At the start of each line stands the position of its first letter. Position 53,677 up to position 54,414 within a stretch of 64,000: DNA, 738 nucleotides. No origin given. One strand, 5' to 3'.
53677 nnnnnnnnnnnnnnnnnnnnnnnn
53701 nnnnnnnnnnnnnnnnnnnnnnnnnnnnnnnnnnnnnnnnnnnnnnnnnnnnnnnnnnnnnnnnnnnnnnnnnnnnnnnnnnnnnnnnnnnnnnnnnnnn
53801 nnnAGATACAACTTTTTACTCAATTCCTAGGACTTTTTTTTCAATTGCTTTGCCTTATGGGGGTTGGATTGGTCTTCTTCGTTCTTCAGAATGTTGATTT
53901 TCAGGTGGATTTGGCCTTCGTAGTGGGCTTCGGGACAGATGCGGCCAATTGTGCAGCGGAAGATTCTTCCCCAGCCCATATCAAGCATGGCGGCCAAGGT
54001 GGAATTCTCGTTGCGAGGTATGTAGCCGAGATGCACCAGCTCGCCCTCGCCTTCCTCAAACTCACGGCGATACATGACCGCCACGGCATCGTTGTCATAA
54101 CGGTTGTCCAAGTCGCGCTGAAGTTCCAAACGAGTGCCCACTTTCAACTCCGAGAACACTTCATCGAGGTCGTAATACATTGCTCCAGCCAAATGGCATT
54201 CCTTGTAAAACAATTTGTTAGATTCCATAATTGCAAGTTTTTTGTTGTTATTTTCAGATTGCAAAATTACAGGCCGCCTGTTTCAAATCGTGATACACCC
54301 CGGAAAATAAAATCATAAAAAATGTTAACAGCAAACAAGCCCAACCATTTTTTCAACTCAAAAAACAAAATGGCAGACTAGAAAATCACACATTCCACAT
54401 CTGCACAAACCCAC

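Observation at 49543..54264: HIRAN / DUF262 / DUF262-DUF1524 (GmrSD-like) / WYL cluster: composite modification-dependent or DNA-end-sensing defence candidate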

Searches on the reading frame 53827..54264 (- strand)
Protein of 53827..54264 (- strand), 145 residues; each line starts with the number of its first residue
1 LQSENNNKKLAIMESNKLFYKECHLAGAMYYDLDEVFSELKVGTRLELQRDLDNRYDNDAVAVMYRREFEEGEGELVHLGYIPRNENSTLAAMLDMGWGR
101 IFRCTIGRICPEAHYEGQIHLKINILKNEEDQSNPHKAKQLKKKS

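Call 3: search_protein_families(library=pfam, proteins=[window:53827-54264:-], max_evalue=0.01)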
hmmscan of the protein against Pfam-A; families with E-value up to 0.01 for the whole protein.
window:53827-54264:- (145 aa): 1 family
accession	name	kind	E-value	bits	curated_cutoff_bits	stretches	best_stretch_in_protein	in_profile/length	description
PF08797.16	HIRAN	-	4e-12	46.2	24.7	1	22-101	5-73/96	HIRAN domain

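Call 4: search_protein_families(library=padloc, proteins=[window:53827-54264:-], max_evalue=0.01)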
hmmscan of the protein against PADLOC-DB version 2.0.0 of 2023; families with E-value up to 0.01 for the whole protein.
window:53827-54264:- (145 aa): 4 families
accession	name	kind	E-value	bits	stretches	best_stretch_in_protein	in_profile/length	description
PDLC04352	PDC-M03B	-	3e-13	47.9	1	12-136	125-239/250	-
PDLC04349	PDC-M03B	-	4.2e-08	31.1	1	14-125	123-229/232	-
PDLC04347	PDC-M03B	-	2.7e-07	28.4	1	34-125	143-225/245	-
PDLC04348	PDC-M03B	-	1.8e-06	25.9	1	19-109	128-211/248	-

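Call 5: search_protein_families(library=ncbifam, proteins=[window:53827-54264:-], max_evalue=0.01)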
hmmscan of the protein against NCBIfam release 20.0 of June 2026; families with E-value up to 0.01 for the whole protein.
window:53827-54264:- (145 aa): 0 families

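Call 25: find_homologous_proteins(query=window:53827-54228:-, max_evalue=0.001)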
Query window:53827-54228:- (133 aa): 56 proteins with E <= 0.001 among 61 candidates.
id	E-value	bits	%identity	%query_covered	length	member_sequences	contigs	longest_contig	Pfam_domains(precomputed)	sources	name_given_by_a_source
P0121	1.4e-83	296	98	100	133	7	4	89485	PF08797.17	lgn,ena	-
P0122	5.2e-57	210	72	100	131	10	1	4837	PF08797.17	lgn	-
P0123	9.8e-54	199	75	89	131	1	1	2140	PF08797.17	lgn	-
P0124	5.1e-48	181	67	89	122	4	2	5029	PF08797.17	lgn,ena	-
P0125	1.3e-47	179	65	91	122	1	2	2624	PF08797.17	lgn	-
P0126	1.3e-46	176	65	89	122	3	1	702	PF08797.17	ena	-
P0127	3.2e-45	172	67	89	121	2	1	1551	PF08797.17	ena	-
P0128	9.2e-45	170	66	88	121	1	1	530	PF08797.17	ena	-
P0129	2.5e-43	165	64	88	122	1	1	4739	PF08797.17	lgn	-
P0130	4.7e-43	165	64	88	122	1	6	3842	PF08797.17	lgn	-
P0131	9.0e-43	164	63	88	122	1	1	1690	PF08797.17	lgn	-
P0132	1.9e-41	159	64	88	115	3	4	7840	PF08797.17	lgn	-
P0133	5.8e-41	158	64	88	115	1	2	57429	PF08797.17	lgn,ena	-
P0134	6.5e-41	158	61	88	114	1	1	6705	PF08797.17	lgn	-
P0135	1.0e-40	157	61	87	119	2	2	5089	PF08797.17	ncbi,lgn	-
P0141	8.3e-38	148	61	87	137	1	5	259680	PF08797.17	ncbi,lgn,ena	-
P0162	1.2e-34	137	56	87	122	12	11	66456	PF08797.17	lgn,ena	-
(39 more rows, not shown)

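Call 26: find_encoding_contigs(protein=P0141, flank=6000, max_places=3)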
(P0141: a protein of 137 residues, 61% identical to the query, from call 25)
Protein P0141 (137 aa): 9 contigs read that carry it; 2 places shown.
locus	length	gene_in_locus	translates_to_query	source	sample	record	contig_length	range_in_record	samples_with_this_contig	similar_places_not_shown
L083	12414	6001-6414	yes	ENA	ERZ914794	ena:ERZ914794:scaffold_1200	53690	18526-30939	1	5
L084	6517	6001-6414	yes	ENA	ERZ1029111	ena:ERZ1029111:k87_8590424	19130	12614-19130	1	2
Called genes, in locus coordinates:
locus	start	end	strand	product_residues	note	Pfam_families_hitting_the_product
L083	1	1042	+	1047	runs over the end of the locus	PF00580:UvrD-helicase, PF13245:AAA_19, PF13361:UvrD_C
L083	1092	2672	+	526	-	-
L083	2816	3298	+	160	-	-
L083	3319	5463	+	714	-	-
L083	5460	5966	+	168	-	-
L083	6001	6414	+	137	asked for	PF08797:HIRAN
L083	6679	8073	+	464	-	-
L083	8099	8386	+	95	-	-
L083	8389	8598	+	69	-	-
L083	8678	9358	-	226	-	-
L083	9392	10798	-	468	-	PF01076:Mob_Pre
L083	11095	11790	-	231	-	-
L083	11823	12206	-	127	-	PF12728:HTH_17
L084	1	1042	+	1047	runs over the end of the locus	PF00580:UvrD-helicase, PF13245:AAA_19, PF13361:UvrD_C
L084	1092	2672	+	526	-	-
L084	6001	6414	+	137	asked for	PF08797:HIRAN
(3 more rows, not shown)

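Call 27: find_encoding_contigs(protein=P0133, flank=6000, max_places=3)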
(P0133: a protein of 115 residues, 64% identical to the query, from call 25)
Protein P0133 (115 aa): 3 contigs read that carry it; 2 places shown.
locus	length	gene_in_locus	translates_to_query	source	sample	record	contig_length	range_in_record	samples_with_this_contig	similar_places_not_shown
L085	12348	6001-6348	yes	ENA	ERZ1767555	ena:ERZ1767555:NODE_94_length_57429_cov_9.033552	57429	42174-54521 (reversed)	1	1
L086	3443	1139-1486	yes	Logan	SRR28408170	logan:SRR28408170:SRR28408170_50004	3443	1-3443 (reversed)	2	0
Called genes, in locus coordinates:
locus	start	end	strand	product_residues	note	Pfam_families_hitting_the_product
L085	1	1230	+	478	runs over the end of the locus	PF03600:CitMHS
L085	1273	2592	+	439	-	-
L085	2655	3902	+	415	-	PF00248:Aldo_ket_red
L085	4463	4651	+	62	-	PF00471:Ribosomal_L33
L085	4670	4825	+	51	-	PF14128:DUF4295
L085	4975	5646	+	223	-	PF13280:WYL (weak)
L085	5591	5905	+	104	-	PF25583:WCX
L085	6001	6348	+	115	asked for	PF08797:HIRAN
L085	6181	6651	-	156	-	-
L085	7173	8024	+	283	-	-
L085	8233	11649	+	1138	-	PF00133:tRNA-synt_1, PF09334:tRNA-synt_1g (faint), PF08264:Anticodon_1, PF19302:DUF5915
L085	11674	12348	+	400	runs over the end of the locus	PF01546:Peptidase_M20, PF07687:M20_dimer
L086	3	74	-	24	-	?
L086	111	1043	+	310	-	PF13280:WYL (weak), PF25583:WCX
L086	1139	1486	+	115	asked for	PF08797:HIRAN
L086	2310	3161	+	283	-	-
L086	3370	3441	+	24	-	?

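Call 28: find_encoding_contigs(protein=P0162, flank=6000, max_places=4)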
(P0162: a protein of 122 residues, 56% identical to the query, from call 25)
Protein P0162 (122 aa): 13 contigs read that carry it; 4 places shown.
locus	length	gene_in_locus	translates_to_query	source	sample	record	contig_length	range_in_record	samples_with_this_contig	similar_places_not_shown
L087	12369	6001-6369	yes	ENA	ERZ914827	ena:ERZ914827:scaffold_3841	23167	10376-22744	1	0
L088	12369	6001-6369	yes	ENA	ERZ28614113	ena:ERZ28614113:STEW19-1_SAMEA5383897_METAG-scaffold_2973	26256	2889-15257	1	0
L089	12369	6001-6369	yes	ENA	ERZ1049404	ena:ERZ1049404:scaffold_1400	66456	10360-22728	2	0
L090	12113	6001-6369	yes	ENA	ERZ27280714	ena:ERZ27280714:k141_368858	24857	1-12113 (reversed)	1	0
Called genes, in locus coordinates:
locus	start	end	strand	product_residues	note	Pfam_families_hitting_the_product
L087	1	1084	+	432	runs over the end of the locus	-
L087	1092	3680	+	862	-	PF28527:DUF8425, PF28530:DUF8426 (weak), PF20720:nSTAND3 (weak), PF07728:AAA_5 (weak), PF28530:DUF8426, PF07728:AAA_5 (weak), PF28529:McrB_lid (weak)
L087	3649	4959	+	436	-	PF10117:McrBC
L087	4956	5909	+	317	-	PF13280:WYL, PF25583:WCX (weak)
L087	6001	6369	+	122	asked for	PF08797:HIRAN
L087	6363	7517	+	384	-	PF03747:ADP_ribosyl_GH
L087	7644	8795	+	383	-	-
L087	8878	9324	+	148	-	PF20791:Acyl-ACP_TE_C (faint), PF13279:4HBT_2, PF03061:4HBT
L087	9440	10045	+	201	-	PF03193:RsgA_GTPase (faint), PF01926:MMR_HSR1, PF02421:FeoB_N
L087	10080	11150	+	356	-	-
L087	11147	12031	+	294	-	PF01545:Cation_efflux, PF16916:ZT_dimer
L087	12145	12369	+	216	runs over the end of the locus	?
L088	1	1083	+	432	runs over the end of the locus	-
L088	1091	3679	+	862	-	PF28527:DUF8425, PF28530:DUF8426 (weak), PF20720:nSTAND3 (weak), PF07728:AAA_5 (weak), PF28530:DUF8426, PF07728:AAA_5 (weak), PF28529:McrB_lid (weak)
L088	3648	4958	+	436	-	PF10117:McrBC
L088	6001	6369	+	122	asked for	PF08797:HIRAN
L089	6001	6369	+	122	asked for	PF08797:HIRAN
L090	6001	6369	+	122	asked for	PF08797:HIRAN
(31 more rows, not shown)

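Call 30: find_related_loci(query=A2, collection=metagenome_contigs, flank=8000)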
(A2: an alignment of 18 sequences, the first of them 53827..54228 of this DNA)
Query A2 (133 aa) in metagenome_contigs; peptide patterns used: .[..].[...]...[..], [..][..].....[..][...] (x = any residue, [..] = any of these).
579 stretches matched a pattern; 384 encode a relative of the query (tblastn E <= 1e-3); the best 80 are kept; 80 distinct loci.
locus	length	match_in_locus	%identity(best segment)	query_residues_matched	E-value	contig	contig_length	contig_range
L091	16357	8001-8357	61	1-118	6e-44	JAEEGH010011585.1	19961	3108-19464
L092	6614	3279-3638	60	1-119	1e-43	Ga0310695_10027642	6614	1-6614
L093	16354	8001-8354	60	1-117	2e-43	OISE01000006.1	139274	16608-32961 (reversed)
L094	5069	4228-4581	56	1-118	1e-43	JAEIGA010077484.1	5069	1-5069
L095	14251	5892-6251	60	1-119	1e-43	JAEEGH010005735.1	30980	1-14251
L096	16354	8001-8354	60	1-117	2e-43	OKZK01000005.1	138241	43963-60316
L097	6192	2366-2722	60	1-118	5e-43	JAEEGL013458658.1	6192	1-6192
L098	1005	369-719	60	1-116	3e-45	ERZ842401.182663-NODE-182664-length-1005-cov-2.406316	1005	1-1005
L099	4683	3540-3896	61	1-118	8e-43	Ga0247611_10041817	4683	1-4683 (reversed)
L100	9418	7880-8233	60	1-117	2e-42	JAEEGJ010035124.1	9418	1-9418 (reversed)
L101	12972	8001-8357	60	1-118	2e-42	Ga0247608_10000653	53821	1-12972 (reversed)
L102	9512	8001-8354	60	1-117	2e-42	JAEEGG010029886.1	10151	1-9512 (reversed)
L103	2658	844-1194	61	1-116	1e-42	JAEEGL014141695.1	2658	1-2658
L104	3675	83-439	59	1-117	1e-42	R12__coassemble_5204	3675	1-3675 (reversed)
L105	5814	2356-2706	60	1-116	2e-42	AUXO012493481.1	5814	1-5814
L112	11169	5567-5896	58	1-113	1e-41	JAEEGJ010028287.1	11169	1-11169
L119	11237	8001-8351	59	1-116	4e-41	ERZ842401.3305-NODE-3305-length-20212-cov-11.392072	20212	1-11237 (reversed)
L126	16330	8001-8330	58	1-113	1e-40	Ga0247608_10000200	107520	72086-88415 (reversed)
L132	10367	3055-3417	53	1-121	3e-40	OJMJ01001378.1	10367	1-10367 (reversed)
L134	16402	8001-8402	48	1-133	5e-40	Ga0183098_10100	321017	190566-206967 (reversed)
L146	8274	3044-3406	53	1-121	7e-40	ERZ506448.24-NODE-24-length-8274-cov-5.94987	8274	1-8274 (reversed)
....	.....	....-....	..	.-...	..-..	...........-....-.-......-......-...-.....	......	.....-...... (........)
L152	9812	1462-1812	54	1-117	1e-39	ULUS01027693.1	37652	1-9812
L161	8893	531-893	51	1-121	2e-39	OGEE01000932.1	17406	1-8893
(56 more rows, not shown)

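Call 34: search_protein_families(library=pfam, proteins=[L132:5662-7497:-, L132:3604-5652:-, L091:5745-7907:+, L083:3319-5463:+, L083:5460-5966:+, L083:6679-8073:+, L100:2130-5339:+, L091:531-4967:+, L134:8637-10319:+, L119:8362-9723:+], max_evalue=0.01)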
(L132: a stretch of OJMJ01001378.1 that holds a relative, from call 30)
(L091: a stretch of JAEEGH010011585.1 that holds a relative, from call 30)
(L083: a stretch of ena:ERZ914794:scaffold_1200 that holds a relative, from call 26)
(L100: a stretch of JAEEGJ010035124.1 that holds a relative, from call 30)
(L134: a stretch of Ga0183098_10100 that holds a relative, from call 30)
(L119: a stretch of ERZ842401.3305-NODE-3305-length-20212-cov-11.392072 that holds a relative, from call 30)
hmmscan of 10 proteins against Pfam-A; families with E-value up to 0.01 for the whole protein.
L132:5662-7497:- (611 aa): 2 families
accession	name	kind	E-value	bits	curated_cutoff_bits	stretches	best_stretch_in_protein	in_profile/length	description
PF25202.1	DUF7834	-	6.1e-55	187.1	27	1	326-572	2-231/235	Family of unknown function (DUF7834)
PF03235.19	GmrSD_N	-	8.4e-29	101.5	33.2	1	139-314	11-198/199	GmrSD restriction endonuclease, N-terminal domain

L132:3604-5652:- (682 aa): 2 families
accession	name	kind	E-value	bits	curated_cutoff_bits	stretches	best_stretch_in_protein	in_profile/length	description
PF03235.19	GmrSD_N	-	8.9e-35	121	33.2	1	14-206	2-198/199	GmrSD restriction endonuclease, N-terminal domain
PF07510.16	GmrSD_C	-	0.0019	18.5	23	1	528-626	9-110/138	GmrSD restriction endonucleases, C-terminal domain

L091:5745-7907:+ (720 aa): 0 families

L083:3319-5463:+ (714 aa): 0 families

L083:5460-5966:+ (168 aa): 0 families

L083:6679-8073:+ (464 aa): 0 families

L100:2130-5339:+ (1069 aa): 7 families
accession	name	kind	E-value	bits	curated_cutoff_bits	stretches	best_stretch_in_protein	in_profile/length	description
PF00580.27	UvrD-helicase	-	2.6e-42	145.8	23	1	3-386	14-260/271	UvrD/REP helicase N-terminal domain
PF13361.12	UvrD_C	-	1.7e-17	64.4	25.6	3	410-578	3-145/350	UvrD-like helicase C-terminal domain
PF13245.12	AAA_19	-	3.7e-15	56.7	25.1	1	3-382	12-134/134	AAA domain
PF13538.12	UvrD_C_2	-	1.5e-08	34.8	27.4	1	787-807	32-52/52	UvrD-like helicase C-terminal domain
PF01443.25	Viral_helicase1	-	1.3e-05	25.5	21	0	6-56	2-54/228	Viral superfamily 1 RNA helicase core domain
PF12705.13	PDDEXK_1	-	4.2e-05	24.1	22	1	938-1055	68-184/247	PD-(D/E)XK nuclease superfamily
PF13604.12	AAA_30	-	0.00056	20.1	27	0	3-66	19-73/191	AAA domain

L091:531-4967:+ (1478 aa): 5 families
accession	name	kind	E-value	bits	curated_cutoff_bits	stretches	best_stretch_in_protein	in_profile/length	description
PF00580.27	UvrD-helicase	-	1.4e-48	166.4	23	1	3-382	14-263/271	UvrD/REP helicase N-terminal domain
PF13245.12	AAA_19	-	3.5e-16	60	25.1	1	3-375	12-134/134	AAA domain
PF13361.12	UvrD_C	-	2.2e-12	47.5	25.6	1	662-781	284-347/350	UvrD-like helicase C-terminal domain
PF12705.13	PDDEXK_1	-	7e-05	23.3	22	1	935-1046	93-189/247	PD-(D/E)XK nuclease superfamily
PF13538.12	UvrD_C_2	-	0.0015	18.8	27.4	0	669-684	6-21/52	UvrD-like helicase C-terminal domain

L134:8637-10319:+ (560 aa): 4 families
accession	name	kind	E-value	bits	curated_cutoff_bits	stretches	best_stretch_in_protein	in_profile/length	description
PF08447.18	PAS_3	-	3.8e-12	46.8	25.6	2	116-186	19-88/89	PAS fold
PF00512.31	HisKA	-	1.3e-09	38.4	26.9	1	342-403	5-66/66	His Kinase A (phospho-acceptor) domain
PF02518.31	HATPase_c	-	4e-09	37.3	26.4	1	449-555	2-110/111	Histidine kinase-, DNA gyrase B-, and HSP90-like ATPase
PF14598.12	PAS_11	-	0.0024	18.3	25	0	246-314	36-102/109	PAS domain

L119:8362-9723:+ (453 aa): 2 families
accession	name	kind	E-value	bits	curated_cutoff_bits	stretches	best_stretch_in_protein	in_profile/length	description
PF13353.11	Fer4_12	-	3.1e-12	47.4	22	1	311-386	2-71/137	4Fe-4S single cluster domain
PF04055.27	Radical_SAM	-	3.2e-11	44.1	29.5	1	321-452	4-136/166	Radical SAM superfamily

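Call 41: search_protein_families(library=padloc, proteins=[L091:5745-7907:+, L083:3319-5463:+, L083:5460-5966:+, L083:6679-8073:+, L100:2130-5339:+, L083:1092-2672:+, L087:1092-3680:+, L087:3649-4959:+, L087:6363-7517:+, L086:2310-3161:+], max_evalue=0.001)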
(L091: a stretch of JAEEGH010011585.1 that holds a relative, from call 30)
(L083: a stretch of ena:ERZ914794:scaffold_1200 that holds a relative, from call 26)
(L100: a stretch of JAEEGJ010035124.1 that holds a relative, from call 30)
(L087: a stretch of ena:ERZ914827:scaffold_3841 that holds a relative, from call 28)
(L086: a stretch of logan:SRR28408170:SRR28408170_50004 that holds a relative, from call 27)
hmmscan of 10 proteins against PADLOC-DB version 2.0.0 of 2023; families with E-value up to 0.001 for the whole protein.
L091:5745-7907:+ (720 aa): 0 families

L083:3319-5463:+ (714 aa): 0 families

L083:5460-5966:+ (168 aa): 0 families

L083:6679-8073:+ (464 aa): 0 families

L100:2130-5339:+ (1069 aa): 51 families (the best 25 are shown)
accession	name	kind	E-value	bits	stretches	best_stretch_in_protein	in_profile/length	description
PDLC00132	GajB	-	2.6e-41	140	3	298-426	173-297/625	UrvD helicase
PDLC00117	GajB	-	8.4e-30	101.8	3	295-428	174-302/604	UrvD helicase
PDLC03802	RTasHel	-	3.7e-27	93.5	2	274-566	127-370/675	DRT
PDLC00114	GajB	-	8e-27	92.1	3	301-386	177-264/635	UrvD helicase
PDLC00127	GajB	-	1.9e-25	87.4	2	291-422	153-283/594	UrvD helicase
PDLC00123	GajB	-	1.6e-24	84.5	1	306-386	143-224/540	UrvD helicase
PDLC00129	GajB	-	7.9e-23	78.9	1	312-426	197-307/594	UrvD helicase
PDLC00130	GajB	-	2.3e-22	77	1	296-428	162-290/589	UrvD helicase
PDLC00121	GajB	-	6.1e-21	72.6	1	291-425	155-280/565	UrvD helicase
PDLC00122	GajB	-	1.4e-20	71.7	2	320-390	143-215/502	UrvD helicase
PDLC00103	GajB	-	4.4e-20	70.1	1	294-714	167-540/612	UrvD helicase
PDLC00119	GajB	-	5.7e-20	69.8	1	292-385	171-265/565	UrvD helicase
PDLC04173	GajB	-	6.4e-18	62.9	1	309-384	93-167/471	-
PDLC00107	GajB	-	1.2e-17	61.8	2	279-384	158-261/587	UrvD helicase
PDLC00135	GajB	-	1.5e-17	61.8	2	7-62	25-73/603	UrvD helicase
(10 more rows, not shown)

L083:1092-2672:+ (526 aa): 0 families

L087:1092-3680:+ (862 aa): 12 families
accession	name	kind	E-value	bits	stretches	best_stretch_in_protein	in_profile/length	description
PDLC04819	PDC-S02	-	2.5e-16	57.9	2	523-666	16-177/334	-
PDLC03448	REase_II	-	2.6e-15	53.6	2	254-466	287-499/857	Type II restriction enzyme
PDLC03547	REase_II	-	3.3e-12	43.8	2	661-750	347-444/585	Type II restriction enzyme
PDLC04815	PDC-S02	-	5.5e-11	40.4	1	560-615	66-122/346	-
PDLC04824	PDC-S02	-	9.2e-10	36.2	1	562-647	75-159/308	-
PDLC04799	PDC-S02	-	6.8e-07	26.7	1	561-666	74-181/308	-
PDLC03920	MkoA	-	5.1e-06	23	1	391-433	615-657/1112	-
PDLC04140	mad8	-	5.9e-06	24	1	404-488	24-70/314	mads_8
PDLC04806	PDC-S02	-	6.1e-05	20.4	0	562-655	69-166/324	-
PDLC05079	PDC-S73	-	0.0002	18.3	1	380-429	164-213/752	-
PDLC02196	IetA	-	0.00033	18.2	1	395-431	110-146/374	-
PDLC00268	PtuA1|PtuA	-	0.00039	18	1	391-431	11-49/411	AAA ATPase domain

L087:3649-4959:+ (436 aa): 0 families

L087:6363-7517:+ (384 aa): 0 families

L086:2310-3161:+ (283 aa): 0 families
